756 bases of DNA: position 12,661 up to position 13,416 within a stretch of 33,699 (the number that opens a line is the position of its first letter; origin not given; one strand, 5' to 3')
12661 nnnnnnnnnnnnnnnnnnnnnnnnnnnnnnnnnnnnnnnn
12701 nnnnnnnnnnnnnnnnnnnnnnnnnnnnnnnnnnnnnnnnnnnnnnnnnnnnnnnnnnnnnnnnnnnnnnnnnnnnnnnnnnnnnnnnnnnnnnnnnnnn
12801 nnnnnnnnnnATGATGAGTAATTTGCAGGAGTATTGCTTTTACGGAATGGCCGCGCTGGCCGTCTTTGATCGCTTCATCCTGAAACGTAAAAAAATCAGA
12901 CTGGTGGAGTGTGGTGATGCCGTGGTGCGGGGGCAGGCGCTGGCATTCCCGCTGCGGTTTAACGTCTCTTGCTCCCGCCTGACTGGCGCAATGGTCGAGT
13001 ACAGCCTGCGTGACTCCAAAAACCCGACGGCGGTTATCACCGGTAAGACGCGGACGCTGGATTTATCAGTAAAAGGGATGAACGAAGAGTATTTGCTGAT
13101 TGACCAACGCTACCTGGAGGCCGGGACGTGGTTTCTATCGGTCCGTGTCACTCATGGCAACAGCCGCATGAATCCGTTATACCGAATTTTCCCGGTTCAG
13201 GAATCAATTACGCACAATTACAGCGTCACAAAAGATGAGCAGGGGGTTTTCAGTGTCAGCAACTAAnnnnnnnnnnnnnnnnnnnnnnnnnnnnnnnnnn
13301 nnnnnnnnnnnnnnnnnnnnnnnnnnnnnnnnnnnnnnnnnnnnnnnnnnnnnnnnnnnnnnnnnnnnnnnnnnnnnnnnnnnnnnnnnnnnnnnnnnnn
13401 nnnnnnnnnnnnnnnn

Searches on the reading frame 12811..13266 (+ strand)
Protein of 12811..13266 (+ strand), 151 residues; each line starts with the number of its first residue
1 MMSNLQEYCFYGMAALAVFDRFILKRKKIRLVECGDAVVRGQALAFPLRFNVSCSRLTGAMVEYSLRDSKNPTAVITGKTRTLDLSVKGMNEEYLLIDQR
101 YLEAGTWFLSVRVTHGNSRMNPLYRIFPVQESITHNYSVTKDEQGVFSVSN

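Call 10: search_protein_families(library=pfam, proteins=[window:12811-13266:+], max_evalue=0.01)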
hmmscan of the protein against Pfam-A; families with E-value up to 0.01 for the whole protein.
window:12811-13266:+ (151 aa): 1 family
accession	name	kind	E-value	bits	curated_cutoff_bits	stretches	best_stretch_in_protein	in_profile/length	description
PF16084.10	LydB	-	6.4e-28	97.9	28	1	14-140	9-137/147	LydA-holin antagonist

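Call 11: search_protein_families(library=phrogs, proteins=[window:12811-13266:+], max_evalue=0.001)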
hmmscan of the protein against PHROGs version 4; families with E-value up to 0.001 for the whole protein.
window:12811-13266:+ (151 aa): 1 family
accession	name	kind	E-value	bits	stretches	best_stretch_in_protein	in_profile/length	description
phrog_1898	-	lysis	1.5e-50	171.8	1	11-145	6-142/147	lysis determining protein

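Call 29: find_related_loci(query=window:12811-13266:+, collection=genome_contigs, flank=6000)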
Query window:12811-13266:+ (151 aa) in genome_contigs; peptide patterns used: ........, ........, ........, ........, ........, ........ (x = any residue, [..] = any of these).
32 stretches matched a pattern, but none encodes a relative of the query by tblastn (E <= 1e-3).

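Call 36: search_dna_similar(query=window:12811-13266:+, collection=plasmids, mode=protein, max_rows=60, rows=spread)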
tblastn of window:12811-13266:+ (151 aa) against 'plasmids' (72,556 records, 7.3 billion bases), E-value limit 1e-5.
Records with a match: 643; places in all: 650; records where one place covers at least 80% of the query: 631.
Best place of each record, by identity: 90-95% 2; 60-80% 7; <60% 634.
By first word of the organism name: Escherichia 532; Salmonella 50; Vibrio 15; Citrobacter 9; Shigella 8; Klebsiella 8; Pantoea 6; Enterobacter 4; Aeromonas 3; Leclercia 2; and 4 more.
By predicted mobility (MOB-suite, as given by PLSDB): non-mobilizable 618; conjugative 14; mobilizable 11.
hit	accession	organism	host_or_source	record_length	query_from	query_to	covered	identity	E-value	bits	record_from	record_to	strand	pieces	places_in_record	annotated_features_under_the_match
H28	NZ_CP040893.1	Leclercia adecarboxylata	Homo sapiens,cell culture,stool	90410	1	151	100%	94.0%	1e-92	300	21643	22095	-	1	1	lysis protein | hypothetical protein | holin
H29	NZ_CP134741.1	Pantoea agglomerans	cell culture,Water from creek adjacent ...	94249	2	151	99%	58.9%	7e-55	191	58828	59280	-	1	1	lysis protein | hypothetical protein (x2)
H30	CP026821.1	Shigella dysenteriae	-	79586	1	149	99%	47.7%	1e-40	151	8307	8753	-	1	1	record has no annotation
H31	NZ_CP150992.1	Escherichia coli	Cat,Pure culture,urine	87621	1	143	95%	47.6%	4e-39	146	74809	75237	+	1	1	hypothetical protein | holin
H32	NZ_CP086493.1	Escherichia coli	Homo sapiens,stool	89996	1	143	95%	47.6%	4e-39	146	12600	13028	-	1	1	hypothetical protein | holin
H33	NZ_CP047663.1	Escherichia coli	feces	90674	1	143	95%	47.6%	4e-39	146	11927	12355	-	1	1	hypothetical protein | holin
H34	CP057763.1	Escherichia coli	culture,Pooled pig faecal samples ...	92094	1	143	95%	47.6%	4e-39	146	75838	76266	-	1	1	lysis protein | holin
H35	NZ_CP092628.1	Salmonella enterica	Egg white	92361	1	143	95%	47.6%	4e-39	146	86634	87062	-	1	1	hypothetical protein | holin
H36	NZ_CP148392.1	Escherichia coli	Homo sapiens,single cell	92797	1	143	95%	47.6%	4e-39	146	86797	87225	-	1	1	hypothetical protein | holin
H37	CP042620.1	Escherichia coli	Sus scrofa domesticus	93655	1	143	95%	47.6%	4e-39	146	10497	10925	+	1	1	lysis protein | holin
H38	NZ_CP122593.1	Escherichia coli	Sus scrofa,feces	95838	1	143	95%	47.6%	4e-39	146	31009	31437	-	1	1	hypothetical protein | holin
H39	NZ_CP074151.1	Enterobacter sp. JBIWA008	lake water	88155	6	149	95%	46.5%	8e-38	142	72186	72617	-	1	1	lysis protein | hypothetical protein | holin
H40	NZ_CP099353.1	Escherichia marmotae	culture,Pooled sediment sample ...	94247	1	143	95%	46.2%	9e-38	142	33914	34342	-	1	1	hypothetical protein (x2)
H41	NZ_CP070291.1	Escherichia albertii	Sichuan,human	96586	6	139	89%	39.9%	1e-23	102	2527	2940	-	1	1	lysis protein | phage holin family protein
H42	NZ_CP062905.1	Escherichia coli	Sus scrofa domesticus,feces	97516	15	139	83%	42.5%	2e-24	104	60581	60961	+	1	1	lysis protein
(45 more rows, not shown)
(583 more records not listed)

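Call 38: get_annotated_region(hit=H29, flank=5000)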
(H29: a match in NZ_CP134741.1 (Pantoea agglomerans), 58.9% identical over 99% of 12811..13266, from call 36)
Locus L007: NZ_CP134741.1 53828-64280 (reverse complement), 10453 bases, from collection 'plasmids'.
description: Pantoea agglomerans strain FC61912-B plasmid pFC61912-B_D, complete sequence
organism: Pantoea agglomerans (NCBI taxid 549)
taxonomy: Bacteria; Pseudomonadota; Gammaproteobacteria; Enterobacterales; Erwiniaceae; Pantoea; Pantoea agglomerans
host: -; source: cell culture,Water from creek adjacent to crop field; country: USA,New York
typing (MOB-suite, as given by PLSDB): non-mobilizable
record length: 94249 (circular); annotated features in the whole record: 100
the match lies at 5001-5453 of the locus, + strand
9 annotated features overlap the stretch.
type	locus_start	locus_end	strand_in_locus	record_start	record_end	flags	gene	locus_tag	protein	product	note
CDS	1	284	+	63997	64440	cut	-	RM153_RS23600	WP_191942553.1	phage tail protein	-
CDS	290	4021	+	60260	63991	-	-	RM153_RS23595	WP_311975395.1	hypothetical protein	-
CDS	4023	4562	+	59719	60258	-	-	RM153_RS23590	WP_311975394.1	tail fiber assembly protein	-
CDS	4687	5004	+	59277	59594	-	-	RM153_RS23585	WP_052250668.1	hypothetical protein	-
CDS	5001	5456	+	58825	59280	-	-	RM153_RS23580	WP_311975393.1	lysis protein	-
CDS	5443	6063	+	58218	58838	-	-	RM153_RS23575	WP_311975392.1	hypothetical protein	-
CDS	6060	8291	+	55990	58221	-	-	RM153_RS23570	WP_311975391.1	hypothetical protein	-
CDS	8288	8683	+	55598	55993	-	-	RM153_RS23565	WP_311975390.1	ddrA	-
CDS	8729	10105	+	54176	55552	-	-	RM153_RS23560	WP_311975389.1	hypothetical protein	-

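Call 39: get_annotated_region(hit=H31, flank=5000)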
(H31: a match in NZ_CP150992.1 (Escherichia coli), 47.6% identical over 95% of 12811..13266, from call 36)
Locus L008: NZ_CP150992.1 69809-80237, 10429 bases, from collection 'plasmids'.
description: Escherichia coli strain CUVET16-559 plasmid pCUVET16-559.2, complete sequence
organism: Escherichia coli (NCBI taxid 562)
taxonomy: Bacteria; Pseudomonadota; Gammaproteobacteria; Enterobacterales; Enterobacteriaceae; Escherichia; Escherichia coli
host: -; source: Cat,Pure culture,urine; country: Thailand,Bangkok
typing (MOB-suite, as given by PLSDB): non-mobilizable; replicon rep_cluster_1704
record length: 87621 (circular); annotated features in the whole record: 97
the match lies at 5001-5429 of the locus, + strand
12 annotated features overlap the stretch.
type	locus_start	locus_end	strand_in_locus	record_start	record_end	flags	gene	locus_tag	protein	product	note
CDS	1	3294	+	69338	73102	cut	-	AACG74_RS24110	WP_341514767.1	tail fiber protein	GO:0046718 - symbiont entry into host cell [Evidence IEA]; GO:0019062 - virion attachment to host cell [Evidence IEA]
CDS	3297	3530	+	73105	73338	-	-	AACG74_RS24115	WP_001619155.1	hypothetical protein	-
CDS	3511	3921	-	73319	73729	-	-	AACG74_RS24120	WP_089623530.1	tail fiber assembly protein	GO:0098004 - virus tail fiber assembly [Evidence IEA]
CDS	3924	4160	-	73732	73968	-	-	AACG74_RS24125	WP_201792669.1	hypothetical protein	-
CDS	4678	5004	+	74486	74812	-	-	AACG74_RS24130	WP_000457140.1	holin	-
CDS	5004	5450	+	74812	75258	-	-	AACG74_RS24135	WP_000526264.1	hypothetical protein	-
CDS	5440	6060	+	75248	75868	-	-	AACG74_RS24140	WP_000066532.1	hypothetical protein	-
CDS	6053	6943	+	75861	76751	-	-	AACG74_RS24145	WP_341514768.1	hypothetical protein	-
CDS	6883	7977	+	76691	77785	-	-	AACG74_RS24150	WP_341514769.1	hypothetical protein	-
CDS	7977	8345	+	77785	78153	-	-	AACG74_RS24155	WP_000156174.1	hypothetical protein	-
CDS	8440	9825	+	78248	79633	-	-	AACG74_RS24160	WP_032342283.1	hypothetical protein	-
CDS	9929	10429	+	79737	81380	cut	-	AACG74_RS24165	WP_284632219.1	portal protein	-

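Call 40: get_annotated_region(hit=H39, flank=5000)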
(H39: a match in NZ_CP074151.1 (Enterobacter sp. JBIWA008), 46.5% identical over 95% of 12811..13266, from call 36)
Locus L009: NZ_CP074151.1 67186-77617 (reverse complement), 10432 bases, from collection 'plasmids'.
description: Enterobacter sp. JBIWA008 plasmid pJBIWA008_2, complete sequence
organism: Enterobacter sp. JBIWA008 (NCBI taxid 2831892)
taxonomy: Bacteria; Pseudomonadota; Gammaproteobacteria; Enterobacterales; Enterobacteriaceae; Enterobacter; Enterobacter sp. JBIWA008
host: -; source: lake water; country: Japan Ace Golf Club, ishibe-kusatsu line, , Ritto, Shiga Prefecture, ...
typing (MOB-suite, as given by PLSDB): non-mobilizable
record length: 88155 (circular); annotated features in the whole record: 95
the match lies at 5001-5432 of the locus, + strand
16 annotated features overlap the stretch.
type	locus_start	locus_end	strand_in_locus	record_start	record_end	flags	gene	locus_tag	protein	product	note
CDS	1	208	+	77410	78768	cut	-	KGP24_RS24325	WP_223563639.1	hypothetical protein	-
CDS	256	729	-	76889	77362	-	-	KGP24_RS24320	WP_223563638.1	tail fiber assembly protein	-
CDS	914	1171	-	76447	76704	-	-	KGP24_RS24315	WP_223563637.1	hypothetical protein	-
CDS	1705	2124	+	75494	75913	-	-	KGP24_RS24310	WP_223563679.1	phage tail protein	-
CDS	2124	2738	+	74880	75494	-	-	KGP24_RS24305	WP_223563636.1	tail fiber assembly protein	GO:0098004 - virus tail fiber assembly [Evidence IEA]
CDS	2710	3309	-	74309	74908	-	-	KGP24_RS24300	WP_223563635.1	tail fiber assembly protein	GO:0098004 - virus tail fiber assembly [Evidence IEA]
CDS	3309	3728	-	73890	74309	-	-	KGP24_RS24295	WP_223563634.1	phage tail protein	-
CDS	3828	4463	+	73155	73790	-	-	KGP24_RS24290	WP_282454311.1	recombinase family protein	GO:0006310 - DNA recombination [Evidence IEA]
CDS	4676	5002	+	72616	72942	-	-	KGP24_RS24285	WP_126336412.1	holin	-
CDS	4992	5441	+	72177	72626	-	-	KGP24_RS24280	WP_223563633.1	lysis protein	-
CDS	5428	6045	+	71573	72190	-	-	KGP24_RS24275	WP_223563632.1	hypothetical protein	-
CDS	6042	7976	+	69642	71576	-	-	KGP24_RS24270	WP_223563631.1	head protein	-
CDS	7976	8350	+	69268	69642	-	-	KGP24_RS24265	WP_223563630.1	hypothetical protein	-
CDS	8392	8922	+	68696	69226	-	-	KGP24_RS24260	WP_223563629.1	single-stranded DNA-binding protein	-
CDS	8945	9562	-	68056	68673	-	-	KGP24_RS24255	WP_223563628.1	Shedu immune nuclease family protein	-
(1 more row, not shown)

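Call 83: find_related_loci(query=A5, collection=genome_contigs, flank=5000)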
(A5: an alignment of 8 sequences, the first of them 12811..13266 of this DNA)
Query A5 (151 aa) in genome_contigs; peptide patterns used: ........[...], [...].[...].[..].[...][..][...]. (x = any residue, [..] = any of these).
27 stretches matched a pattern; 8 encode a relative of the query (tblastn E <= 1e-3); 8 distinct loci.
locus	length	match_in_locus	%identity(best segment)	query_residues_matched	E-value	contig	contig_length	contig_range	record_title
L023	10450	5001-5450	62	1-151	8e-64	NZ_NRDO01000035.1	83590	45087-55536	Citrobacter sp. NCU1 contig_35, whole genome shotgun sequence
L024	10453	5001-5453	60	2-151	3e-61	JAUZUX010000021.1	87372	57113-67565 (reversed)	Enterobacter sp. BRE11 21, whole genome shotgun sequence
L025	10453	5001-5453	58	2-151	2e-58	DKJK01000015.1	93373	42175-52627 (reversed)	MAG TPA_asm: Candidatus Pantoea borealis isolate UBA6694 UBA6694_contig_71, whole genome shotgun sequence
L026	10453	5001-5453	57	2-151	9e-57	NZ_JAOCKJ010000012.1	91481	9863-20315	Pantoea sp. GD03673 12, whole genome shotgun sequence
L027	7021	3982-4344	44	14-133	3e-30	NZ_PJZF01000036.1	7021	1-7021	Chimaeribacter californicus strain 2015-Iso6 NODE_36_length_7021_cov_5.11124_ID_4652, whole genome shotgun sequence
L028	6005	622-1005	41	20-143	1e-29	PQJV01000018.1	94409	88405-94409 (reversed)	Candidatus Pantoea alvi isolate PSNIH6 NODE_18, whole genome shotgun sequence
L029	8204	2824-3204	42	15-139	3e-29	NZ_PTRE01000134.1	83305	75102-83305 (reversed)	Escherichia sp. MOD1-EC7003 MOD1-EC7003_134_length_83305_cov_41, whole genome shotgun sequence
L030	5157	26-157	48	107-144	3e-8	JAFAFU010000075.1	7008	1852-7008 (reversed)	MAG: Bacillota bacterium isolate OH_SBlB_19 k127_623620, whole genome shotgun sequence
